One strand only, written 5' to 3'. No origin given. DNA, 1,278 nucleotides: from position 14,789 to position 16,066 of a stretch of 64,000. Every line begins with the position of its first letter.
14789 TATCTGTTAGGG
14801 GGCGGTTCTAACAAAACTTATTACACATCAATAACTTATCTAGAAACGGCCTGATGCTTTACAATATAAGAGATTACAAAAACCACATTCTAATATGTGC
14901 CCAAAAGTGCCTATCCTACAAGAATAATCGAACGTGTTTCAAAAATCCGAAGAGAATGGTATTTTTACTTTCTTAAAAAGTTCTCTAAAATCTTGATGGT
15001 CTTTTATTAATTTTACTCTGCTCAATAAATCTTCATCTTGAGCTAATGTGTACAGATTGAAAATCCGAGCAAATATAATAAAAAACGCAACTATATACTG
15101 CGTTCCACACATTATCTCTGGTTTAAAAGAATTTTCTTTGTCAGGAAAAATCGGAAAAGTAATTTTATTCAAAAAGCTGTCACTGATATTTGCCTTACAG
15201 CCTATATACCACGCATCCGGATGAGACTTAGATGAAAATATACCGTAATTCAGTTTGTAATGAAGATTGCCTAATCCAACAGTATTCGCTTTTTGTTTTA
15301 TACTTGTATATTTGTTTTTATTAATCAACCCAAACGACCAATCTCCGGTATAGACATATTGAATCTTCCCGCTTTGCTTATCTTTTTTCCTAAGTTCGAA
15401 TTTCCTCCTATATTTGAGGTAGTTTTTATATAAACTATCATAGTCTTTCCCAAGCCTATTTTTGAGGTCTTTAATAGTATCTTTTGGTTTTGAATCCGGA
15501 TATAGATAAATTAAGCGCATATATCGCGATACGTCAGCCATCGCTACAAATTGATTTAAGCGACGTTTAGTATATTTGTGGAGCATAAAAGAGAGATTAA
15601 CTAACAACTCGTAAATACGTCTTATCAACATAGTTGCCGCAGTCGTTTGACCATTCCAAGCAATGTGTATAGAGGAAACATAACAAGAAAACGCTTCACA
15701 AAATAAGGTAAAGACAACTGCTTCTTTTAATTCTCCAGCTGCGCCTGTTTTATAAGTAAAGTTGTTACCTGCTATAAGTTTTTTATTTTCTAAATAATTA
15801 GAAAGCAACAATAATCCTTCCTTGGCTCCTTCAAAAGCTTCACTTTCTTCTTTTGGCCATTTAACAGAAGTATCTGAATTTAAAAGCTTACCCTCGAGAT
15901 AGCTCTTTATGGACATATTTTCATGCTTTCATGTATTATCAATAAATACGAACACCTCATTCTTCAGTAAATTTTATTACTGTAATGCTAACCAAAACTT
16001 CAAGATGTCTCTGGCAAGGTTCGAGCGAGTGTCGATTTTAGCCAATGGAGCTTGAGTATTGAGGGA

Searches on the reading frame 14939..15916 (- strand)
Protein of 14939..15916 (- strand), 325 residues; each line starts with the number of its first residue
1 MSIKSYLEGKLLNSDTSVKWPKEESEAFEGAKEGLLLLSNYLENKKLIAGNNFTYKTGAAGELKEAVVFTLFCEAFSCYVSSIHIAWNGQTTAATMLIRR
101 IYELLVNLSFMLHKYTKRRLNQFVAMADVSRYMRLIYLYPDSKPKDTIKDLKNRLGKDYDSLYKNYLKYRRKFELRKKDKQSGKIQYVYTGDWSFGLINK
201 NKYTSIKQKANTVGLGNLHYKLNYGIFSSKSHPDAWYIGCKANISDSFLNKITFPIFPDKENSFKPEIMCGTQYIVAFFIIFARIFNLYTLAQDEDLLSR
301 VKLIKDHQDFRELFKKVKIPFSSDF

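Call 7: search_protein_families(library=pfam, proteins=[window:14939-15916:-], max_evalue=0.001)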
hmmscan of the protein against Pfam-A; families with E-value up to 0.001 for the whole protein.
window:14939-15916:- (325 aa): 1 family
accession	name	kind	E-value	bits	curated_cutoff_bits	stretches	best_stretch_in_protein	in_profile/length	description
PF18928.5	DUF5677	-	2.4e-12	47.7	27.1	1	66-235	2-152/166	Family of unknown function (DUF5677)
